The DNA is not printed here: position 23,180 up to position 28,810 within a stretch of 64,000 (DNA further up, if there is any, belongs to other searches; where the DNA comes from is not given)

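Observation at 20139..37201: Five consecutive large ORFs are one 17-kb gene for a roughly 5,680-residue secreted repeat protein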

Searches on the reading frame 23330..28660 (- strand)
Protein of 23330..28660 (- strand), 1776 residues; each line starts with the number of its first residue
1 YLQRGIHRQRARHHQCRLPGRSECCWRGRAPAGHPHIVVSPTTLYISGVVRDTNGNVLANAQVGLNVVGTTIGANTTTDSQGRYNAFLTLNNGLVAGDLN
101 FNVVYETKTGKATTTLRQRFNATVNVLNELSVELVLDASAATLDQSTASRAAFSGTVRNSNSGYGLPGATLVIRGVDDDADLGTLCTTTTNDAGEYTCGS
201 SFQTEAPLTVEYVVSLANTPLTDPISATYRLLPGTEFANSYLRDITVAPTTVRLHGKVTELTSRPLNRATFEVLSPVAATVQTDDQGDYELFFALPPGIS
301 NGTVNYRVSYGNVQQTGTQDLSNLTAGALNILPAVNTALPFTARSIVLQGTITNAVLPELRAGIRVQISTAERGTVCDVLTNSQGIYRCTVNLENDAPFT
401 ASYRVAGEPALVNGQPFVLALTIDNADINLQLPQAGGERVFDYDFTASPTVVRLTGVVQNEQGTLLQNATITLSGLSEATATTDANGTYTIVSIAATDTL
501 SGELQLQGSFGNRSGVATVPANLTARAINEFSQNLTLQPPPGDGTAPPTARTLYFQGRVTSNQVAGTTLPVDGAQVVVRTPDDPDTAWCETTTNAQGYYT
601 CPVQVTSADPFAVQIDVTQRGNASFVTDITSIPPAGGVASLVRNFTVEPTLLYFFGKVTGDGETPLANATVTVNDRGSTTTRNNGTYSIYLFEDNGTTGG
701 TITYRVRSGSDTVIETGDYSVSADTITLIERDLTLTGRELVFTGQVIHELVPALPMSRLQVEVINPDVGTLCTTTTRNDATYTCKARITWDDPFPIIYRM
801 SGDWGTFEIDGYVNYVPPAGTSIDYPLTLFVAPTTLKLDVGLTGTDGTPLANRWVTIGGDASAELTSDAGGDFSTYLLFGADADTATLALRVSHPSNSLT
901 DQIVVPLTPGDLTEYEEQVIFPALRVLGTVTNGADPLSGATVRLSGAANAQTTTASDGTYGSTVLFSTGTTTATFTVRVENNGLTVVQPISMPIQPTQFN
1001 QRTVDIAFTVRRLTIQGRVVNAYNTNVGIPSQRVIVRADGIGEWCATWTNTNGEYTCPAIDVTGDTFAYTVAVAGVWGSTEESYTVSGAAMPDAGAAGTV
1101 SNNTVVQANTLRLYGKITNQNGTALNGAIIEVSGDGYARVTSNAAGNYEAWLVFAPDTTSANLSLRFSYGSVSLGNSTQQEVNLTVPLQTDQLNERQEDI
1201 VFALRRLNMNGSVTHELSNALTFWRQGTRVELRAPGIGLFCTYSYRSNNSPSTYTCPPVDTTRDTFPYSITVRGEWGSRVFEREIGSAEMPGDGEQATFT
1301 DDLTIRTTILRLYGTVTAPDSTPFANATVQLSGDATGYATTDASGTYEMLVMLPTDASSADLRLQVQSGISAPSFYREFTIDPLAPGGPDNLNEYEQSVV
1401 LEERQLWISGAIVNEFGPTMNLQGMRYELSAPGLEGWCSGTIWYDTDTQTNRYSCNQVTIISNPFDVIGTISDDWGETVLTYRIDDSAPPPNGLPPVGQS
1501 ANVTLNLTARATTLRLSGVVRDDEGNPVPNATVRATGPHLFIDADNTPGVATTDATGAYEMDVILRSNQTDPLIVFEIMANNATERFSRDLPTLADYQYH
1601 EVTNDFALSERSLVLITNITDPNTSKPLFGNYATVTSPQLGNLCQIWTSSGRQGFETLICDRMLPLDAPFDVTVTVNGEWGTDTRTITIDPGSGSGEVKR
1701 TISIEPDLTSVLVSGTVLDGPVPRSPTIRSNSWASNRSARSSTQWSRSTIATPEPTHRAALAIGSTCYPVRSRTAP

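Call 7: search_protein_families(library=pfam, proteins=[window:23330-28660:-], max_evalue=0.01)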
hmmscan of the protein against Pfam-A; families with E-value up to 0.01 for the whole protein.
window:23330-28660:- (1776 aa): 6 families
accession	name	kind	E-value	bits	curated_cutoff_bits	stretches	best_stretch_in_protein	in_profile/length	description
PF13620.12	CarboxypepD_reg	-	3.5e-49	165.5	32.3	6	46-86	2-42/82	Carboxypeptidase regulatory-like domain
PF13715.12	CarbopepD_reg_2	-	2.6e-17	63.1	32.2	1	455-496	2-43/88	CarboxypepD_reg-like domain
PF17789.7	MG4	-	1.4e-08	35.3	24.7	0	1316-1366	22-75/95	Macroglobulin domain MG4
PF15976.11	CooC_C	-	1.8e-07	31.6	29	0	1098-1149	4-52/93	CS1-pili formation C-terminal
PF00775.27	Dioxygenase_C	-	0.0015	18.5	27.3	0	1511-1533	27-49/182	Dioxygenase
PF02369.22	Big_1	-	0.0095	16.5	34.9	1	47-108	22-83/93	Bacterial Ig-like domain (group 1)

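Call 9: find_encoding_contigs(protein=window:23330-28516:-, flank=10000, max_places=6)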
Protein window:23330-28516:- (1728 aa): no gene with exactly this product is on record in the collection.

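Call 79: search_protein_families(library=ncbifam, proteins=[window:23330-28660:-], max_evalue=0.001)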
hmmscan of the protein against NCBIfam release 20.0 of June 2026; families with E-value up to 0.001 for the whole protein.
window:23330-28660:- (1776 aa): 2 families
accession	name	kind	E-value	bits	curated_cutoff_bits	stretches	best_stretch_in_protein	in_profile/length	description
TIGR04134.1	lipo_with_rSAM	hypoth_equivalog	4.9e-06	26.6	39.8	0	555-632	42-122/150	radical SAM-associated putative lipoprotein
TIGR02439.1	catechol_proteo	equivalog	8.7e-06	24.9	392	0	1084-1133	103-151/285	catechol 1,2-dioxygenase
